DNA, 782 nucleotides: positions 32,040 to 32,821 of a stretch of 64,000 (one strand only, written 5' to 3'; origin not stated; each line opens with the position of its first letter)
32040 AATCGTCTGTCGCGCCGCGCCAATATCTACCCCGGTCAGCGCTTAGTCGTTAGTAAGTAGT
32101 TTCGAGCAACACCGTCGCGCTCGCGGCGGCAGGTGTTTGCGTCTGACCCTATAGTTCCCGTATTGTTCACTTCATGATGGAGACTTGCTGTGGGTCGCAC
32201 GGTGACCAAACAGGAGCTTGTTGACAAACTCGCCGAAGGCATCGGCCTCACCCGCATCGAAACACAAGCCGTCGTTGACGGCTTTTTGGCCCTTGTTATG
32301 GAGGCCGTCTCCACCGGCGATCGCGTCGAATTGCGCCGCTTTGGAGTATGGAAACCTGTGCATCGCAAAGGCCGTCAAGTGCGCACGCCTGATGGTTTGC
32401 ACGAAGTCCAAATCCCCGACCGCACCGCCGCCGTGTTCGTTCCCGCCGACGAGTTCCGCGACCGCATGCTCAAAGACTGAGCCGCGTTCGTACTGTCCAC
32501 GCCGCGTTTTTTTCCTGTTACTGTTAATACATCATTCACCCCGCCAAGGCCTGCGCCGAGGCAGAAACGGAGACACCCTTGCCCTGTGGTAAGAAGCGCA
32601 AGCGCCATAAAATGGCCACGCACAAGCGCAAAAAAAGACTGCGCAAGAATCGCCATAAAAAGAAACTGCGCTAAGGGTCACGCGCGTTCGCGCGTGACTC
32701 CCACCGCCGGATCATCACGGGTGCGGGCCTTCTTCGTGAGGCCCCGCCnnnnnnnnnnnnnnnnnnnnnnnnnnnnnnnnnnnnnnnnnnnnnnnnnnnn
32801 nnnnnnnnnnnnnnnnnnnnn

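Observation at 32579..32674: Unannotated 31-codon gene for ribosomal protein bS22 (TTG start) between HU and xseA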

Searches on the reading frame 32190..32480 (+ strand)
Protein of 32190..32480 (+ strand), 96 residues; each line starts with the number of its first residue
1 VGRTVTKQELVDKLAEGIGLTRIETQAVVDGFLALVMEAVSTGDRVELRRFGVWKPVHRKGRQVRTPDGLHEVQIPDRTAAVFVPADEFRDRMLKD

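Call 10: list_cluster_members(proteins=[window:32579-32671:+, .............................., window:32190-32480:+])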
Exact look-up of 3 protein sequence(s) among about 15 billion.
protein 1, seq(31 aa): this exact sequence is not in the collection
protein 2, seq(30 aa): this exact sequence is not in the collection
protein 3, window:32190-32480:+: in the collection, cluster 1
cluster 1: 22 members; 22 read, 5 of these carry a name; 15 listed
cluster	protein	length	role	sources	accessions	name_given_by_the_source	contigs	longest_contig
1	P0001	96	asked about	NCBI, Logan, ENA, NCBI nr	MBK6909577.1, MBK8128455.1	MAG: HU family DNA-binding protein [bacterium] | HU family DNA-binding protein [bacterium]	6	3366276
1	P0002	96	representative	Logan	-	-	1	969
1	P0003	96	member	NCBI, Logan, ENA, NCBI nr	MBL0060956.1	MAG: HU family DNA-binding protein [bacterium] | HU family DNA-binding protein [bacterium]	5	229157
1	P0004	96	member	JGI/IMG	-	nucleoid DNA-binding protein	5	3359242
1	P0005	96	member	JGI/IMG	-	nucleoid DNA-binding protein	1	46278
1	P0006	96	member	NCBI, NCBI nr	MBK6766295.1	MAG: HU family DNA-binding protein [bacterium] | HU family DNA-binding protein [bacterium]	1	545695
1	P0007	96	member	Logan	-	-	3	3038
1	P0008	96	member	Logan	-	-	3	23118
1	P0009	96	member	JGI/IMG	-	-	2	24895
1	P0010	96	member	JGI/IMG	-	-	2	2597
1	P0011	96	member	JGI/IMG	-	-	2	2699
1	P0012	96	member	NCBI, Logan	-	-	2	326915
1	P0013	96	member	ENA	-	-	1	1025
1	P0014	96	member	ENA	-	-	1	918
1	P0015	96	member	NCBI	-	-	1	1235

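Call 11: find_encoding_contigs(protein=window:32190-32480:+, flank=4000, max_places=8)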
Protein window:32190-32480:+ (96 aa): 8 contigs read that carry it; 8 places shown.
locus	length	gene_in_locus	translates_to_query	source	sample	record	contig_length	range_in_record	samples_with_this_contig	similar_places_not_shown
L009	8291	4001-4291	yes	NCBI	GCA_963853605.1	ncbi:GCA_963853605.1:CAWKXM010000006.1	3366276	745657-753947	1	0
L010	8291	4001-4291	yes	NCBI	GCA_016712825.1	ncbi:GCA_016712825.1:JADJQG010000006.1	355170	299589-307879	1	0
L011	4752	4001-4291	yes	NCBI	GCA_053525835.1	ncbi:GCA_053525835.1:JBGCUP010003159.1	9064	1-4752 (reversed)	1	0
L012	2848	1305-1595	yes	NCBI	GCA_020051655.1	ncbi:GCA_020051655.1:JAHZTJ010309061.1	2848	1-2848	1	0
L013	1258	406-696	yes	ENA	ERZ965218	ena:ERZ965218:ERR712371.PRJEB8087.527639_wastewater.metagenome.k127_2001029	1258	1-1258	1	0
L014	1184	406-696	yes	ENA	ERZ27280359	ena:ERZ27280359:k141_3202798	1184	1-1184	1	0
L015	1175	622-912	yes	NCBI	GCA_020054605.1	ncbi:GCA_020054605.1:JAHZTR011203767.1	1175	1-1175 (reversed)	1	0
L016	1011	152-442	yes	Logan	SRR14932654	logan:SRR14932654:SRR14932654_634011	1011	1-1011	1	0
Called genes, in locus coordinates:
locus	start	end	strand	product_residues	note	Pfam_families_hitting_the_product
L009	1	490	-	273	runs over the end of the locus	PF01048:PNP_UDP_1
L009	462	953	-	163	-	PF05103:DivIVA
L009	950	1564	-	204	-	PF01168:Ala_racemase_N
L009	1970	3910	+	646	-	PF01464:SLT, PF23577:LysM_RLK (faint), PF01476:LysM, PF22310:NMB0315_dom_I (faint), PF23446:LysM1_NFP_LYK (faint), PF23473:LysM3_LYK4_5 (faint), PF01476:LysM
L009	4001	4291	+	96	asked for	PF00216:Bac_DNA_binding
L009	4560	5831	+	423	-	PF13742:tRNA_anti_2, PF01336:tRNA_anti-codon, PF02601:Exonuc_VII_L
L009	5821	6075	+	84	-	PF02609:Exonuc_VII_S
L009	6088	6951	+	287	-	PF01513:NAD_kinase, PF20143:NAD_kinase_C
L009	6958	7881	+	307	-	PF02881:SRP54_N, PF00448:SRP54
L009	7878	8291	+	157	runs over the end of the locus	PF00885:DMRL_synthase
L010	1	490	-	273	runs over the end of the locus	PF01048:PNP_UDP_1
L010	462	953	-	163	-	PF05103:DivIVA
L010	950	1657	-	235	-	PF01168:Ala_racemase_N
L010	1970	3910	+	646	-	PF01464:SLT, PF23577:LysM_RLK (faint), PF01476:LysM, PF22310:NMB0315_dom_I (faint), PF23446:LysM1_NFP_LYK (faint), PF23473:LysM3_LYK4_5 (faint), PF01476:LysM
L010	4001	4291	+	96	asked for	PF00216:Bac_DNA_binding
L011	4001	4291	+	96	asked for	PF00216:Bac_DNA_binding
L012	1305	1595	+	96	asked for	PF00216:Bac_DNA_binding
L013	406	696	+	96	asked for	PF00216:Bac_DNA_binding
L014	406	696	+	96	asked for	PF00216:Bac_DNA_binding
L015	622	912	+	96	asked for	PF00216:Bac_DNA_binding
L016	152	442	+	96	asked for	PF00216:Bac_DNA_binding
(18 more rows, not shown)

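Call 12: search_protein_families(library=pfam, proteins=[window:32190-32480:+])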
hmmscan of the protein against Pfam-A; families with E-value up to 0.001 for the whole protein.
window:32190-32480:+ (96 aa): 2 families
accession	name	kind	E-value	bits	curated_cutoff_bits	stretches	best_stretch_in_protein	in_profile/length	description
PF00216.26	Bac_DNA_binding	-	2.2e-20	73.1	22.4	1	5-93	1-89/90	Bacterial DNA-binding protein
PF18291.6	HU-HIG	-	7.7e-06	26.4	26.2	1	3-93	30-118/125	HU domain fused to wHTH, Ig, or Glycine-rich motif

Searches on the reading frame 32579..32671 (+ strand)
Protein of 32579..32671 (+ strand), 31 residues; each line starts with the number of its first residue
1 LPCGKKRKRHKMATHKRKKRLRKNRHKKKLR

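Call 3: search_protein_families(library=pfam, proteins=[window:32579-32671:+], max_evalue=10)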
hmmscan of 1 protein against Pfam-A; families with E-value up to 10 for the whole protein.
seq(31 aa): 0 families

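Call 4: search_protein_families(library=ncbifam, proteins=[window:32579-32671:+], max_evalue=10)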
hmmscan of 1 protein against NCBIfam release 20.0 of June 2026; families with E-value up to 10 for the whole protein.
seq(31 aa): 0 families

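Call 5: search_solved_structures(query=window:32579-32671:+, max_evalue=10, show_alignments=5)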
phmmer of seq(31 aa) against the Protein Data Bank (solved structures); distinct sequences matched with E-value up to 10: 3.
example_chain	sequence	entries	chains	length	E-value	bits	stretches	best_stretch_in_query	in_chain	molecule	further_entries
9i5v_10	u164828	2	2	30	8e-10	40.3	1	1-29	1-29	AURKAIP1/COX24 domain-containing protein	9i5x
7jil_5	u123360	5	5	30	3.7e-09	38.3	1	1-29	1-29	30S ribosomal protein S22 | 50S ribosomal protein L38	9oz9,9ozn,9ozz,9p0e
8fmw_V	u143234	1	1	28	6.9e-07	31.6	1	1-28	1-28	30S ribosomal protein bS22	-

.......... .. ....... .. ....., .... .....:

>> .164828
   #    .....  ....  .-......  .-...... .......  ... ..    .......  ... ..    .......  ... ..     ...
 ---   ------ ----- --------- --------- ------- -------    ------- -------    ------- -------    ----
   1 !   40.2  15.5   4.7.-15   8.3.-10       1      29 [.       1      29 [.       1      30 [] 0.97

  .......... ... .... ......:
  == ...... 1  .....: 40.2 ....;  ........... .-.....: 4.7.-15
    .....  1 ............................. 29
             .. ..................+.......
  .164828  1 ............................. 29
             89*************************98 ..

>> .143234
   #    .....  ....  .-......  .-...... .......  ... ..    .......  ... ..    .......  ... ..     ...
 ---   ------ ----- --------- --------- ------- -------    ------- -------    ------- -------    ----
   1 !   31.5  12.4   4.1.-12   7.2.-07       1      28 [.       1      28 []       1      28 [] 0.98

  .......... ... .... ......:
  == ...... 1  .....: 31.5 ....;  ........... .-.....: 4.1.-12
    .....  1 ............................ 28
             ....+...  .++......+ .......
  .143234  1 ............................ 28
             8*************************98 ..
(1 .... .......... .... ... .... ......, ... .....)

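Call 9: find_encoding_contigs(protein=window:32579-32671:+, flank=5000, max_places=8)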
Protein seq(31 aa) (31 aa): 22 contigs read that carry it; 8 places shown.
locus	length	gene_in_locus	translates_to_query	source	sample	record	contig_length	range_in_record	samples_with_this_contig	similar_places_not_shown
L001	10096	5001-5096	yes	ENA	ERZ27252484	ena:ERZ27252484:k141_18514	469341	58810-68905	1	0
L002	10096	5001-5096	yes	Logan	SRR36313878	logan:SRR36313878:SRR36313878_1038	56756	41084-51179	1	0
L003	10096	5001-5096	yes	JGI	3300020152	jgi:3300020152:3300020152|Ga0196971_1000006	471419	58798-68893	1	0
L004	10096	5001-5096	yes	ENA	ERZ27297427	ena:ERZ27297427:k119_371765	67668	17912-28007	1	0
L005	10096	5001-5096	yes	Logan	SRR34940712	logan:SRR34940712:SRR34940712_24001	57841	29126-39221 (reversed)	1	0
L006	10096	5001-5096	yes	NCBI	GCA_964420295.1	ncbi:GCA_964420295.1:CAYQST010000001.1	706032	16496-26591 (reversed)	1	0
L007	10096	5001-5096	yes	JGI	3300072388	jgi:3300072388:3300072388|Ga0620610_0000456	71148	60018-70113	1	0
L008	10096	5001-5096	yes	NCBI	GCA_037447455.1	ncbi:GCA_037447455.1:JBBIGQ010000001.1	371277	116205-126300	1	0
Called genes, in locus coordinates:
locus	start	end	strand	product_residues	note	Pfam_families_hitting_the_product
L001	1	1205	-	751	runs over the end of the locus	PF00403:HMA, PF00122:E1-E2_ATPase, PF00702:Hydrolase, PF08282:Hydrolase_3 (weak)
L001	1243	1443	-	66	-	PF00403:HMA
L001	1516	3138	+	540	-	-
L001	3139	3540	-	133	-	-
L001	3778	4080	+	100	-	PF00216:Bac_DNA_binding, PF18289:HU-CCDC81_euk_2 (faint), PF14908:HU-CCDC81_euk_1 (weak)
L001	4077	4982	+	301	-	PF12773:DZR, PF13240:Zn_Ribbon_1 (faint), PF13248:Zn_ribbon_3 (faint), PF13181:TPR_8 (faint), PF00515:TPR_1 (faint), PF07719:TPR_2 (faint), PF13414:TPR_11 (faint), PF14559:TPR_19 (weak), +2 more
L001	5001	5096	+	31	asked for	-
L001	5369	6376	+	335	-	PF13102:Phage_int_SAM_5, PF00589:Phage_integrase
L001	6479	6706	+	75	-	-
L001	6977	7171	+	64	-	-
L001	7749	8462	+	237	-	-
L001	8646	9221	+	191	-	-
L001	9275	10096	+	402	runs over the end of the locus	-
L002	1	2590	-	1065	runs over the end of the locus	PF18962:Por_Secre_tail (weak)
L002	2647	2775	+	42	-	-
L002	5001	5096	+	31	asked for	-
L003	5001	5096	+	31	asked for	-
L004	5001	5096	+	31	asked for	-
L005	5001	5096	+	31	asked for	-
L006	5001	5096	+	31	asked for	-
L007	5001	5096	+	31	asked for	-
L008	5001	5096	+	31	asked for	-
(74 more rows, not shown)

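Call 29: search_solved_structures(query=A1, max_evalue=10, show_alignments=5)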
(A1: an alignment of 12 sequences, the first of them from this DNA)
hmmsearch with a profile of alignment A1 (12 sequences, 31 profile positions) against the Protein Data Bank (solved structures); distinct sequences matched with E-value up to 10: 3.
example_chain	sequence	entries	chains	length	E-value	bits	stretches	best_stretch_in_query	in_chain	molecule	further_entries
7jil_5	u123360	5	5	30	6.7e-15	58.1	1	1-29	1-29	30S ribosomal protein S22 | 50S ribosomal protein L38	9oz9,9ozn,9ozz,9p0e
9i5v_10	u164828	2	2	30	2e-14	56.6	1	1-29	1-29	AURKAIP1/COX24 domain-containing protein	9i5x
8fmw_V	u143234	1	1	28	6.5e-13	51.7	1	1-28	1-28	30S ribosomal protein bS22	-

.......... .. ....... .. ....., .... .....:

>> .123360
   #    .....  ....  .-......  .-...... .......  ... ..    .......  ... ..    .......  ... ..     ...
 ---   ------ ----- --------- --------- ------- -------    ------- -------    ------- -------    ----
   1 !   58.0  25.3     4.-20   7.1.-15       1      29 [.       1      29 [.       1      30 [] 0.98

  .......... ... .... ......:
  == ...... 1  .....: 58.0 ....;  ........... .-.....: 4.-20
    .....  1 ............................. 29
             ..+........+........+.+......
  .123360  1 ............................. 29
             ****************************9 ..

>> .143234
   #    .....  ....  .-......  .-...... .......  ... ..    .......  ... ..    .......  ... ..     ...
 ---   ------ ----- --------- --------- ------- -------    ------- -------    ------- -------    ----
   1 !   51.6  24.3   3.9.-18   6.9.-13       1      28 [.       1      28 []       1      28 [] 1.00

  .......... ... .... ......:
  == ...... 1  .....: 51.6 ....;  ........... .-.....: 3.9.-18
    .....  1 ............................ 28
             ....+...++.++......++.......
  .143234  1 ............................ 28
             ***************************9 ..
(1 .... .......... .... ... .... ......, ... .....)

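Call 39: find_encoding_contigs(protein=P0006, flank=3000, max_places=4)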
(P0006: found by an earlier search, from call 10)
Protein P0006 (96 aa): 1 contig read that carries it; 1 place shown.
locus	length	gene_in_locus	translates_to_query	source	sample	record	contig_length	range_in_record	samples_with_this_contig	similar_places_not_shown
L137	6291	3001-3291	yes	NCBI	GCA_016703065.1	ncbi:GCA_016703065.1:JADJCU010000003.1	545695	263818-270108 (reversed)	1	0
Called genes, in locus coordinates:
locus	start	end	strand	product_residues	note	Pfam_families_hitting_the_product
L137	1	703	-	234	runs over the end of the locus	PF01168:Ala_racemase_N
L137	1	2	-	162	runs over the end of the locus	PF05103:DivIVA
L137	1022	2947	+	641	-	PF01464:SLT, PF01476:LysM, PF22310:NMB0315_dom_I (faint), PF23446:LysM1_NFP_LYK (faint), PF01476:LysM, PF23473:LysM3_LYK4_5 (weak)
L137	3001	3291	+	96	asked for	PF18291:HU-HIG (weak), PF00216:Bac_DNA_binding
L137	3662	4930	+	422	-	PF13742:tRNA_anti_2, PF01336:tRNA_anti-codon, PF02601:Exonuc_VII_L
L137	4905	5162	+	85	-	PF02609:Exonuc_VII_S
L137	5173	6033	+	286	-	PF01513:NAD_kinase, PF20143:NAD_kinase_C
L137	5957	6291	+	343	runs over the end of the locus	PF02881:SRP54_N, PF13191:AAA_16 (weak), PF00448:SRP54, PF13604:AAA_30 (weak)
